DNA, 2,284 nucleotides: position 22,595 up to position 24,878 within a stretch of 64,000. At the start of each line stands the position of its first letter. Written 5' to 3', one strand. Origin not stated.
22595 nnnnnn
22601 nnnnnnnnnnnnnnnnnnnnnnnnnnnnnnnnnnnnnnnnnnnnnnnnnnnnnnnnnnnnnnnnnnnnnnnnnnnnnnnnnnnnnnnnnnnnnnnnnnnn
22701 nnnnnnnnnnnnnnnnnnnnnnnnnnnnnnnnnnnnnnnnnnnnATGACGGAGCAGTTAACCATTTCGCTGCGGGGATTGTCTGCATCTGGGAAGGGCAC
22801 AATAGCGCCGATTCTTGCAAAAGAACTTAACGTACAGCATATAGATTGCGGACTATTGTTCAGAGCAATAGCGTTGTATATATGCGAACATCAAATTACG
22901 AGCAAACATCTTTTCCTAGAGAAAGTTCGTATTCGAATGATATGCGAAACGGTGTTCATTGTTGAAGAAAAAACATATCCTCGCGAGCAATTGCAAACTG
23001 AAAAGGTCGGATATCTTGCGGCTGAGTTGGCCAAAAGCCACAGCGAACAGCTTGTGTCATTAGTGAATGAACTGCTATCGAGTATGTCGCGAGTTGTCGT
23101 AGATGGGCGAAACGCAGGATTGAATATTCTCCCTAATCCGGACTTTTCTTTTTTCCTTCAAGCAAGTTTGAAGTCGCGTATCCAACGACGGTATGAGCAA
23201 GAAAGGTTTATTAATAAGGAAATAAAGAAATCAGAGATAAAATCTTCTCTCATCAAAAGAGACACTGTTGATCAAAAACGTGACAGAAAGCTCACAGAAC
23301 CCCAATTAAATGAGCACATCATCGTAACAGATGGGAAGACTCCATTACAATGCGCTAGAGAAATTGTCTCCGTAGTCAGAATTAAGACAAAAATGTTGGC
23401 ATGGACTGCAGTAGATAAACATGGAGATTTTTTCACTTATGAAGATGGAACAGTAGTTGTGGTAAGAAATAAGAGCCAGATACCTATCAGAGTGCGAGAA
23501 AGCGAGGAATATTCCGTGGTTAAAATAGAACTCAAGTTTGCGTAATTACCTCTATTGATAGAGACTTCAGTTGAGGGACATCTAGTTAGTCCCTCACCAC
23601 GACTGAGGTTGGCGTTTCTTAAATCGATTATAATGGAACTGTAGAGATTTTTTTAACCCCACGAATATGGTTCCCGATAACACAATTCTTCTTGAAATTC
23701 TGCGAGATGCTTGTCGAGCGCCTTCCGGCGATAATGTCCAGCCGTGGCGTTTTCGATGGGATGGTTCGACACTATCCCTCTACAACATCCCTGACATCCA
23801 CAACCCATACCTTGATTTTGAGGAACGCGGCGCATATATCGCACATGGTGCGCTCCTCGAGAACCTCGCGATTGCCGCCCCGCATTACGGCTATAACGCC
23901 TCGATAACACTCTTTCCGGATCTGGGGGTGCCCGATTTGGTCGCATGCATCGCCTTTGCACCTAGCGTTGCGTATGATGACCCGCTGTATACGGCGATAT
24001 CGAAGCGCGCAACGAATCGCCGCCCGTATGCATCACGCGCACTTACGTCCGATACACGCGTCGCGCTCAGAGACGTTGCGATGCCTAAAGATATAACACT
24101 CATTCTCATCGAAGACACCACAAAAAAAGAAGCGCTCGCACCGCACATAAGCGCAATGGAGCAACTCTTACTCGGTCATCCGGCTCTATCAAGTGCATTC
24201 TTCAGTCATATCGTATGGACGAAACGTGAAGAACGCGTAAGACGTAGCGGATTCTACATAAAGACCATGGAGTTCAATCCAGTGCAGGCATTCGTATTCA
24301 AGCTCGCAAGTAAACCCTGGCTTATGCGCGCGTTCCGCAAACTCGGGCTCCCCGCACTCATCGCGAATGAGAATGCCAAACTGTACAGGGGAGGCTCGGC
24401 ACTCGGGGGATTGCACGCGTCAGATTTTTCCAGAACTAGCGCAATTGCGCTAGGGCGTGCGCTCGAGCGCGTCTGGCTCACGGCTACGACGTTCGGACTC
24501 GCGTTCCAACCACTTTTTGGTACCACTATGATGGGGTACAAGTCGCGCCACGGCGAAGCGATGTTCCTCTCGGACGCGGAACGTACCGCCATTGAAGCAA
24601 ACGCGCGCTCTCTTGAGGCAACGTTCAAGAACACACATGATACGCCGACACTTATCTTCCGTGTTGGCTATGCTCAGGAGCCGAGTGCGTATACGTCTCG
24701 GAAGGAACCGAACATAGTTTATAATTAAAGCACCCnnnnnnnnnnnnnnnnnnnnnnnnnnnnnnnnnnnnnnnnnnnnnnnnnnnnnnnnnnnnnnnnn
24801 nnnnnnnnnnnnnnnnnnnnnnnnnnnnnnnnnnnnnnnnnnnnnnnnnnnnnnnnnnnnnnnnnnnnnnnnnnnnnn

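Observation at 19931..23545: AT-rich patch: two paralogous TrmB-like regulators opposite an operon of Zn-ribbon protein, GTP-cyclohydrolase-II-like enzyme and cytidylate-kinase-like P-loop kinase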

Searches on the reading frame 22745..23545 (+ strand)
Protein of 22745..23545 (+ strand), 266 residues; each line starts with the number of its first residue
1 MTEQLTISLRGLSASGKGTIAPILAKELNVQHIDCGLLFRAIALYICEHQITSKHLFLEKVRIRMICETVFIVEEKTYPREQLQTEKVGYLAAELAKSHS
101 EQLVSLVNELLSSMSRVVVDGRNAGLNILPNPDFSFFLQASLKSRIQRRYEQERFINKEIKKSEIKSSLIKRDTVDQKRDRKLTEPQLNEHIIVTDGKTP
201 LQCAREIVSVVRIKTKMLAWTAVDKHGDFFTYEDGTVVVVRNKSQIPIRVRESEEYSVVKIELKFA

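Call 3: search_protein_families(library=pfam, proteins=[window:22745-23545:+], max_evalue=0.01)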
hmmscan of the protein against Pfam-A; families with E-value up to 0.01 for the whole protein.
window:22745-23545:+ (266 aa): 8 families
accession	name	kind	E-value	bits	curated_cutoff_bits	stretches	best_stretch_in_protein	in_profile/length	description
PF02224.24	Cytidylate_kin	-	2.9e-30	106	26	1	7-210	1-208/211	Cytidylate kinase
PF13189.12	Cytidylate_kin2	-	9.8e-10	39.3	28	1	7-179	2-153/176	Cytidylate kinase-like family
PF13207.12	AAA_17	-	2e-05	25.3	27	1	11-43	2-34/136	AAA domain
PF00406.28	ADK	-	0.00056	20.5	26.8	1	11-42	3-34/151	Adenylate kinase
PF13238.12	AAA_18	-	0.00065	20.6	29.4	1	7-153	1-112/128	AAA domain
PF01583.26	APS_kinase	-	0.0047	17.4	21.1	0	5-38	3-36/152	Adenylylsulphate kinase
PF01202.28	SKI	-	0.0089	16.6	22.1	0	14-35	2-23/159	Shikimate kinase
PF22139.1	XPD_arch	-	0.0096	16.5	27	0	100-169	26-90/110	DNA repair helicase XPD, arch domain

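Call 4: search_protein_families(library=ncbifam, proteins=[window:22745-23545:+], max_evalue=0.01)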
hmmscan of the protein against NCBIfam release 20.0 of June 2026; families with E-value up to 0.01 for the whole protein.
window:22745-23545:+ (266 aa): 14 families
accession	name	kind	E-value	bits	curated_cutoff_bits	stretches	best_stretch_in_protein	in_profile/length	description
TIGR00017.1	cmk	equivalog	6.5e-25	88.1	135.55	1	5-181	3-187/217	(d)CMP kinase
NF008816.0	PRK11860.1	equivalog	3.3e-18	65.1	943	1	7-184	446-627/662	bifunctional 3-phosphoshikimate 1-carboxyvinyltransferase/cytidylate kinase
NF010004.0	PRK13477.1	equivalog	1.7e-16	59.7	524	1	6-217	287-509/514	bifunctional pantoate--beta-alanine ligase/(d)CMP kinase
NF007071.0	PRK09518.1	equivalog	2e-14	53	953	1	5-225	5-236/706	bifunctional cytidylate kinase/GTPase Der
TIGR02173.1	cyt_kin_arch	equivalog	9.7e-09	35.4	102.1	1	103-190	61-143/169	(d)CMP kinase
NF011099.0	PRK14526.1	equivalog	7.3e-05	22.5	223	1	10-42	6-38/211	adenylate kinase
NF040667.1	hom_kin_desulfo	exception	0.00019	21.3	197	1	6-42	2-38/163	homoserine kinase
TIGR01351.1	adk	subfamily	0.00022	20.9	168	1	9-42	4-37/212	adenylate kinase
NF001385.0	PRK00279.2-3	equivalog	0.0013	18.3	315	1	4-42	4-42/213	adenylate kinase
NF002700.0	PRK02496.1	equivalog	0.0014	18.3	262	1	11-42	8-39/184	adenylate kinase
NF001382.0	PRK00279.1-4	equivalog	0.0025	17.4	334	1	9-48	5-44/212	adenylate kinase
NF001380.0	PRK00279.1-2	equivalog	0.0031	16.9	251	1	7-42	3-38/216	adenylate kinase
NF011102.0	PRK14529.1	equivalog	0.0049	16.6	331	0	9-41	5-37/223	adenylate kinase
NF003012.0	PRK03839.1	equivalog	0.0098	15.9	152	0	6-35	2-31/180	putative kinase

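Call 5: search_protein_families(library=padloc, proteins=[window:22745-23545:+], max_evalue=0.01)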
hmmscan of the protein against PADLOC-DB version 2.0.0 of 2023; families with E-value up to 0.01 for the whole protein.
window:22745-23545:+ (266 aa): 1 family
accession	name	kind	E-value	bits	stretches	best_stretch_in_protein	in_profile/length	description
PDLC02911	VakA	-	7.5e-06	24.6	1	7-166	5-128/163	-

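Call 18: search_solved_structures(query=window:22745-23545:+, show_alignments=2, max_evalue=0.001)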
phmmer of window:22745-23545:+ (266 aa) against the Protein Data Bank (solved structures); distinct sequences matched with E-value up to 0.001: 11.
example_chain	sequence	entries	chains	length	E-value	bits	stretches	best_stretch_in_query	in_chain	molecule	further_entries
1q3t_A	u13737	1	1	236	2.6e-14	56.8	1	5-182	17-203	Cytidylate kinase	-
2h92_A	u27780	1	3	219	2.4e-13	53.6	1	5-211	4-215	Cytidylate kinase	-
3r8c_A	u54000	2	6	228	1.5e-12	51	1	5-213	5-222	Cytidylate kinase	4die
7l4a_A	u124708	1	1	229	7e-12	48.8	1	5-212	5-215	Cytidylate kinase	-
4e22_A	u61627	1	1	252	2.7e-11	46.9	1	7-182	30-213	Cytidylate kinase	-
3r20_A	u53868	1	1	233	2e-08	37.5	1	4-179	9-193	Cytidylate kinase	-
1cke_A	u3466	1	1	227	2.5e-08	37.2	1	7-180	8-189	PROTEIN (CYTIDINE MONOPHOSPHATE KINASE)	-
1kdo_A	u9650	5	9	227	3.3e-08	36.8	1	7-180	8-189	CYTIDYLATE KINASE | PROTEIN (CYTIDINE MONOPHOSPHATE KINASE)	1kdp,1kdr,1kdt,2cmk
2fem_A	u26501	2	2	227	8.6e-08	35.4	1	7-174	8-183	Cytidylate kinase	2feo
37fc_A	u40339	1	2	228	1.5e-06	31.3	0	101-181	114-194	Cytidylate kinase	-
3akc_A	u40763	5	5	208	8.3e-06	28.9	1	7-185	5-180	Cytidylate kinase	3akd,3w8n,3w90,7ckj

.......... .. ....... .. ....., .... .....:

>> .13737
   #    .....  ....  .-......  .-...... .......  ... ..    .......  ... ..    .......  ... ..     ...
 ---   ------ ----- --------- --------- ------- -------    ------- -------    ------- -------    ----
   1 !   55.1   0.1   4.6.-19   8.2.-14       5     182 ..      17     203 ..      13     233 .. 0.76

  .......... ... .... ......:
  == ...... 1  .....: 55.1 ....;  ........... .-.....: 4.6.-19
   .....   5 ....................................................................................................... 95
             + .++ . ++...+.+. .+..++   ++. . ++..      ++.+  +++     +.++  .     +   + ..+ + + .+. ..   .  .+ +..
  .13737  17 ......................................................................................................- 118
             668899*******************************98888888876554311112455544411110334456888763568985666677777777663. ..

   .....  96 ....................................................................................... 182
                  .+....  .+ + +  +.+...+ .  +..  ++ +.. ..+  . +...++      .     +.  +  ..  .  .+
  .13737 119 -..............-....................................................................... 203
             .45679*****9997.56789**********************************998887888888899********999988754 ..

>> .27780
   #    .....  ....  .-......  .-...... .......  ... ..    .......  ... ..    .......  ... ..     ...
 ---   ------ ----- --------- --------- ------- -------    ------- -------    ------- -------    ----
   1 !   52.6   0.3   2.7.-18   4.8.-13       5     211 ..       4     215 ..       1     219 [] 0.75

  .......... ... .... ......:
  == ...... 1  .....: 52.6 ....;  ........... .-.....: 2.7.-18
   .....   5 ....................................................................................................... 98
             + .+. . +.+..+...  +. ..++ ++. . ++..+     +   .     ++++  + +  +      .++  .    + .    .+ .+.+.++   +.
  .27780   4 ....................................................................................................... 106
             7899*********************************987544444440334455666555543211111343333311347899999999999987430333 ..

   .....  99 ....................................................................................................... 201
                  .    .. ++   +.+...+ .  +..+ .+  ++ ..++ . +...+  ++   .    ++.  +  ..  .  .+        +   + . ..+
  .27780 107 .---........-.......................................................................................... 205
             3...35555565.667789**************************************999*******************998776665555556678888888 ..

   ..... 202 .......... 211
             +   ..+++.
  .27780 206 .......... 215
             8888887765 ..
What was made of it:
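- On Cytidylate kinase (Cmk): The Asp-to-Asn change is independently visible against 1q3t and 2h92 in call 18. PDB Cmk hits at E 3e-14 (call 18).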

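Call 34: find_homologous_proteins(query=window:22745-23545:+)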
Query window:22745-23545:+ (266 aa): 25 proteins with E <= 0.001 among 1126 candidates.
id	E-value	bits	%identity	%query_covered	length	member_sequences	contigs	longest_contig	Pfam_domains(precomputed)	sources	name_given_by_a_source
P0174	8.1e-167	571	100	100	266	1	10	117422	PF02224.25,PF13207.13,PF13189.13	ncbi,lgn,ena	-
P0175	1.5e-92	328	58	99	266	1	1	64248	PF02224.25,PF13207.13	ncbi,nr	ncbi:(d)CMP kinase [Patescibacteria group bacterium]|nr:(d)CMP kinase [Patescibacteria group bacteri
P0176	1.5e-16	79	38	50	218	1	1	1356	PF02224.25,PF13189.13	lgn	-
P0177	1.7e-16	79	33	78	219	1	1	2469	PF02224.25,PF13189.13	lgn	-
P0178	1.8e-16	79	35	66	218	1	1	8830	PF02224.25,PF13189.13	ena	-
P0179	4.6e-16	77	32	74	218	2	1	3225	PF02224.25,PF13189.13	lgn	-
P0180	5.2e-15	74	34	66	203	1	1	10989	PF02224.25,PF13189.13,PF13238.13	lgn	-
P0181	2.3e-14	72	31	79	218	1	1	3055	PF02224.25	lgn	-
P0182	3.7e-14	71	31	79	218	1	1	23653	PF02224.25,PF13189.13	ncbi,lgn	-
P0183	5.8e-13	67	32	66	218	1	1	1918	PF02224.25,PF13189.13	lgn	-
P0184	6.2e-13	67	30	66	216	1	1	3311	PF02224.25,PF13189.13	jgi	jgi:cytidylate kinase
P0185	9.1e-13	67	30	79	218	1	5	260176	PF02224.25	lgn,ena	-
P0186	1.9e-12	65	37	55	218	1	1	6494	PF02224.25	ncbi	-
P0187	1.9e-12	65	30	66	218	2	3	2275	PF02224.25,PF13189.13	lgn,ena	-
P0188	3.0e-12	65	34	50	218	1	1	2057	PF02224.25,PF13189.13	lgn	-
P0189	3.6e-12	65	32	66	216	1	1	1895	PF02224.25,PF13189.13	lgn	-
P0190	4.8e-12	64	32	50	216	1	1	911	PF02224.25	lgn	-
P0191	1.6e-11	62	32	54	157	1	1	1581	PF02224.25,PF13189.13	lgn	-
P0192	2.6e-11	62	32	66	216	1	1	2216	PF02224.25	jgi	jgi:cytidylate kinase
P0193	3.3e-11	61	35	55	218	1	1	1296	PF02224.25,PF13189.13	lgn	-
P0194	5.7e-11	61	30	66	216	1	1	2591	PF02224.25,PF13189.13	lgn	-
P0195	6.0e-11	61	29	79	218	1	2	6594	PF02224.25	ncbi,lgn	-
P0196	7.0e-11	60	32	50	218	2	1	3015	PF02224.25,PF13189.13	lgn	-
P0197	9.7e-9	53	27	65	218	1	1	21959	PF02224.25,PF13207.13,PF13189.13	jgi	jgi:CMP/dCMP kinase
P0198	3.5e-8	52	27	65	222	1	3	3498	PF02224.25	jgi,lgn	-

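Call 69: find_encoding_contigs(protein=P0185, flank=5000, max_places=1)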
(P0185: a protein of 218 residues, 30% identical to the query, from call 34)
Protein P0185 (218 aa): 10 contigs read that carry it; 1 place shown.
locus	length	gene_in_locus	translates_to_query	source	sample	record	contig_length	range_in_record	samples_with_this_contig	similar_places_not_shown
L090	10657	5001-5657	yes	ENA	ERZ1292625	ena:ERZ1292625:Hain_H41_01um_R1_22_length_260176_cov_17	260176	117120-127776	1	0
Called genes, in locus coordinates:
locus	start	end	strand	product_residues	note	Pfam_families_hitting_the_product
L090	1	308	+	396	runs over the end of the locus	-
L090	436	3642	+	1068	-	PF01551:Peptidase_M23, PF11617:Cu-binding_MopE (weak)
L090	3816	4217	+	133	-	-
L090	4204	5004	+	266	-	PF00925:GTP_cyclohydro2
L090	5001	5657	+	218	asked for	PF02224:Cytidylate_kin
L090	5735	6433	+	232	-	PF03266:NTPase_1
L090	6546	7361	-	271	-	-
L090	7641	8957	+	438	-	PF08529:NusA_N, PF13184:KH_NusA_1st, PF26594:KH_NusA_2nd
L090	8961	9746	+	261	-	PF02096:60KD_IMP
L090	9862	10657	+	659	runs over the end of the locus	PF07549:Sec_GG (faint), PF21760:SecD_1st, PF00639:Rotamase (weak), PF13145:Rotamase_2 (faint), PF00639:Rotamase, PF13616:Rotamase_3, PF22599:SecDF_P1_head, PF02355:SecD_SecF_C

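Call 70: find_encoding_contigs(protein=P0182, flank=5000, max_places=1)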
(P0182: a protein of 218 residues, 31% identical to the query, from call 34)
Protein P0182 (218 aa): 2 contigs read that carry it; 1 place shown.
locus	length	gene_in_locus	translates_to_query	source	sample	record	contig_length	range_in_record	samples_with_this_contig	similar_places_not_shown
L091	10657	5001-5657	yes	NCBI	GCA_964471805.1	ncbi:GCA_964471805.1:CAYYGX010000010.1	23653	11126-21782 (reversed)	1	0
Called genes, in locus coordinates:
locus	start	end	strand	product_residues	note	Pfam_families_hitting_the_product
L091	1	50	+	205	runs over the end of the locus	PF02525:Flavodoxin_2 (weak), PF03358:FMN_red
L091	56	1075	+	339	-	-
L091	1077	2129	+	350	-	-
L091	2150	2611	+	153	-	PF00689:Cation_ATPase_C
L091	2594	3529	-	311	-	-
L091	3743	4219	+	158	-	-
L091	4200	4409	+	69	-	-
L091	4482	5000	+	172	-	PF00925:GTP_cyclohydro2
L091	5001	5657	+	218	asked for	PF02224:Cytidylate_kin, PF13189:Cytidylate_kin2 (weak)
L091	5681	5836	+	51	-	-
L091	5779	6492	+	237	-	PF03266:NTPase_1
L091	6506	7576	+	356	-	PF00696:AA_kinase, PF01472:PUA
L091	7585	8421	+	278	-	PF01488:Shikimate_DH (weak), PF01210:NAD_Gly3P_dh_N (faint), PF03446:NAD_binding_2 (weak), PF03807:F420_oxidored, PF14748:P5CR_dimer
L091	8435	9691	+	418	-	PF00171:Aldedh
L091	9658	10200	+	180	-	PF01281:Ribosomal_L9_N, PF03948:Ribosomal_L9_C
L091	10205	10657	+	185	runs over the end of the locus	PF20221:DUF6580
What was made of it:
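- THEP1-type NTPases follow the cassette in L090 and L091 (calls 69, 70).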

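Call 71: find_encoding_contigs(protein=P0197, flank=5000, max_places=1)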
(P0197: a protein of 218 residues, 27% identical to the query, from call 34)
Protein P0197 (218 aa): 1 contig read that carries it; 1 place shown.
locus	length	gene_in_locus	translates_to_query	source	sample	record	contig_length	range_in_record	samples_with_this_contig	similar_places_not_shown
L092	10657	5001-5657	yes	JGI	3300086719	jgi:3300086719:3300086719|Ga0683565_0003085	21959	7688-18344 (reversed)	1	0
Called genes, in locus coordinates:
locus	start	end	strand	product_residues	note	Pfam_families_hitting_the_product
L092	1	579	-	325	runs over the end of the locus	-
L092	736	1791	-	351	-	PF01582:TIR (weak), PF13676:TIR_2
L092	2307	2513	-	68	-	-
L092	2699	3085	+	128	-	-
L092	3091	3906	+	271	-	PF00925:GTP_cyclohydro2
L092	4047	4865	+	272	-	PF00925:GTP_cyclohydro2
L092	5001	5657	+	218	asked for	PF02224:Cytidylate_kin, PF13189:Cytidylate_kin2, PF13207:AAA_17 (weak)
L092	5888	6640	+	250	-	-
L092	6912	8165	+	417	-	-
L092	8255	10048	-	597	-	PF01582:TIR, PF13676:TIR_2, PF13414:TPR_11, PF13432:TPR_16, PF14559:TPR_19 (weak), PF00515:TPR_1, PF07719:TPR_2, PF02861:Clp_N, +6 more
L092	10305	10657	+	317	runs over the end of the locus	-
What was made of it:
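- Closest known: Bacterial cytidylate kinase. Different: The gene is genomically tied to the GCH-II-like gene (calls 69-71).
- The L092 copy is flanked by TIR-domain proteins (call 71).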

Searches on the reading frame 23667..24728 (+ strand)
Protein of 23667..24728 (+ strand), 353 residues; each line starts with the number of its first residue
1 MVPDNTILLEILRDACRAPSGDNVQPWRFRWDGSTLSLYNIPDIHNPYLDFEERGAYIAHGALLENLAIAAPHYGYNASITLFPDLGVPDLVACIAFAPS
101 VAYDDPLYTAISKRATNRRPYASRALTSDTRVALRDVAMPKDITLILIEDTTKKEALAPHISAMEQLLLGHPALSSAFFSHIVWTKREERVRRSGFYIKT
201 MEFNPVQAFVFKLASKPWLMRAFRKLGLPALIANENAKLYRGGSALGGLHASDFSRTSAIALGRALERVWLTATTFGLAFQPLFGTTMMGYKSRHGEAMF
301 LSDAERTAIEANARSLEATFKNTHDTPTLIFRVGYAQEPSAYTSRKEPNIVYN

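Call 3: search_protein_families(library=pfam, proteins=[window:23667-24728:+], max_evalue=0.01)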
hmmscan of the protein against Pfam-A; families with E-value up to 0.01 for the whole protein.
window:23667-24728:+ (353 aa): 1 family
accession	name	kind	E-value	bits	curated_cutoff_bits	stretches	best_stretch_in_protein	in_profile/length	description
PF00881.29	Nitroreductase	-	2.8e-07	31.3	23.5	0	7-29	19-41/167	Nitroreductase family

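Call 4: search_protein_families(library=ncbifam, proteins=[window:23667-24728:+], max_evalue=0.01)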
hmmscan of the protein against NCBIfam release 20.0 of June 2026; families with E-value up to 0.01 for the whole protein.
window:23667-24728:+ (353 aa): 4 families
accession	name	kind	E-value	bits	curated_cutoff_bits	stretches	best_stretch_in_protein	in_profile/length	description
NF047509.1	Rv3131_FMN_oxido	subfamily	2.5e-50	171.8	199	1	11-348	2-315/319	Acg family FMN-binding oxidoreductase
NF011424.0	PRK14851.1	subfamily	8e-48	162.9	1170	1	7-347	327-671/679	hypothetical protein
NF005901.0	PRK07877.1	equivalog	1.3e-46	159.2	476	1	5-349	374-715/722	Rv1355c family protein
NF011425.0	PRK14852.1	equivalog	8e-23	80.3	1337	1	9-161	617-771/989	hypothetical protein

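Call 5: search_protein_families(library=padloc, proteins=[window:23667-24728:+], max_evalue=0.01)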
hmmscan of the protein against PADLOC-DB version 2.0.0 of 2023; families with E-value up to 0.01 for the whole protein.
window:23667-24728:+ (353 aa): 0 families
